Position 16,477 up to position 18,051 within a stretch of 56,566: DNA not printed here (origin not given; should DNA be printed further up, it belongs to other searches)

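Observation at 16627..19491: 954-aa single polypeptide fusing a PrimPol/AEP primase domain, an SF2 DECH helicase and a DUF559/Vsr-like nuclease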

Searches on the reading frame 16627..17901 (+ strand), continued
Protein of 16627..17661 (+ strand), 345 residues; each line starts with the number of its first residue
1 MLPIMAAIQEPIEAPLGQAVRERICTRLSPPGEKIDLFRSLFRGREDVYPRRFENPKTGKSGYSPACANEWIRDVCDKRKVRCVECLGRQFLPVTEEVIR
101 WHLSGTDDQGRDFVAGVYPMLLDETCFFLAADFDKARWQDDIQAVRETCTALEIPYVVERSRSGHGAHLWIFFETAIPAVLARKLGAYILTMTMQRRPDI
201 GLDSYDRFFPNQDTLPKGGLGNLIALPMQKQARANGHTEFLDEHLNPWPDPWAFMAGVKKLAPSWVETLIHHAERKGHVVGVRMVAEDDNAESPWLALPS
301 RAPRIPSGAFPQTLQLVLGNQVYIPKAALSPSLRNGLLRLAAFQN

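Call 92: fold_search(model_id=the predicted structure, library=pdb)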
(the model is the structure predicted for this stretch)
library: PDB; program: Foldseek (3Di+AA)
matches with E <= 10: 438; with E <= 0.001: 6
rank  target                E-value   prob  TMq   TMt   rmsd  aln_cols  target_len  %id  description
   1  7nqd_B                8.3e-08  1.00  0.37  0.70   5.1       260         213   21  Prim-Pol Domain of CRISPR-associated Prim-Pol (CAPP) from Marinitoga sp. 1137 (released 2022-05-04)
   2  7nqe                  2.4e-07  1.00  0.38  0.69   4.9       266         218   21  Prim-Pol Domain of CRISPR-associated Prim-Pol (CAPP) from Marinitoga sp. 1137 with dGTP (released 2022-05-04)
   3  7nqf_B                2.4e-07  1.00  0.36  0.66   5.5       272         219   20  Prim-Pol Domain of CRISPR-associated Prim-Pol (CAPP) from Marinitoga sp. 1137 with dsDNA (released 2022-05-04)
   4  7nqd_A                3.4e-07  1.00  0.36  0.69   5.3       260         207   21  Prim-Pol Domain of CRISPR-associated Prim-Pol (CAPP) from Marinitoga sp. 1137 (released 2022-05-04)
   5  7p9j_B                1.0e-06  1.00  0.37  0.68   5.0       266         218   21  Prim-Pol Domain of CRISPR-associated Prim-Pol (CAPP) from Marinitoga sp. 1137 - Primer Initiation Complex (released 2022-05-04)
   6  7p9j_C                1.3e-06  1.00  0.37  0.69   5.2       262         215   20  Prim-Pol Domain of CRISPR-associated Prim-Pol (CAPP) from Marinitoga sp. 1137 - Primer Initiation Complex (released 2022-05-04)
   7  6sa1_A                2.8e-03  0.98  0.29  0.36  10.7       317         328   13  Post catalytic complex of Prim-PolC from Mycobacterium smegmatis with gapped DNA and 3'-dUTP (released 2020-11-18)
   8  6sa1_D                3.1e-03  0.98  0.30  0.36  10.1       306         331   13  Post catalytic complex of Prim-PolC from Mycobacterium smegmatis with gapped DNA and 3'-dUTP (released 2020-11-18)
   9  2iru_A                3.4e-03  0.87  0.24  0.32  15.3       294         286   12  Crystal Structure of the Polymerase Domain from Mycobacterium tuberculosis Ligase D (released 2007-01-02)
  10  2r9l_A                3.7e-03  0.84  0.23  0.31  15.4       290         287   12  Polymerase Domain from Mycobacterium tuberculosis Ligase D in complex with DNA (released 2008-01-08)
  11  6sa0_A                3.9e-03  0.96  0.26  0.31  11.4       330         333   11  Ternary complex of Prim-PolC from Mycobacterium smegmatis with 2nt gapped DNA and UpNHpp (released 2020-11-18)
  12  2iry_B                4.1e-03  0.93  0.25  0.34  15.3       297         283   12  Crystal Structure of the Polymerase Domain from Mycobacterium tuberculosis Ligase D with dGTP and Manganese. (released 2007-01-02)
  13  5op0_B                4.6e-03  0.98  0.31  0.38   9.2       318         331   13  Structure of Prim-PolC from Mycobacterium smegmatis (released 2017-11-15)
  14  2iry_A                5.4e-03  0.82  0.23  0.32  15.4       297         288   12  Crystal Structure of the Polymerase Domain from Mycobacterium tuberculosis Ligase D with dGTP and Manganese. (released 2007-01-02)
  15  2fao_A                6.1e-03  0.94  0.27  0.36   9.5       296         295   13  Crystal Structure of Pseudomonas aeruginosa LigD polymerase domain (released 2006-05-23)
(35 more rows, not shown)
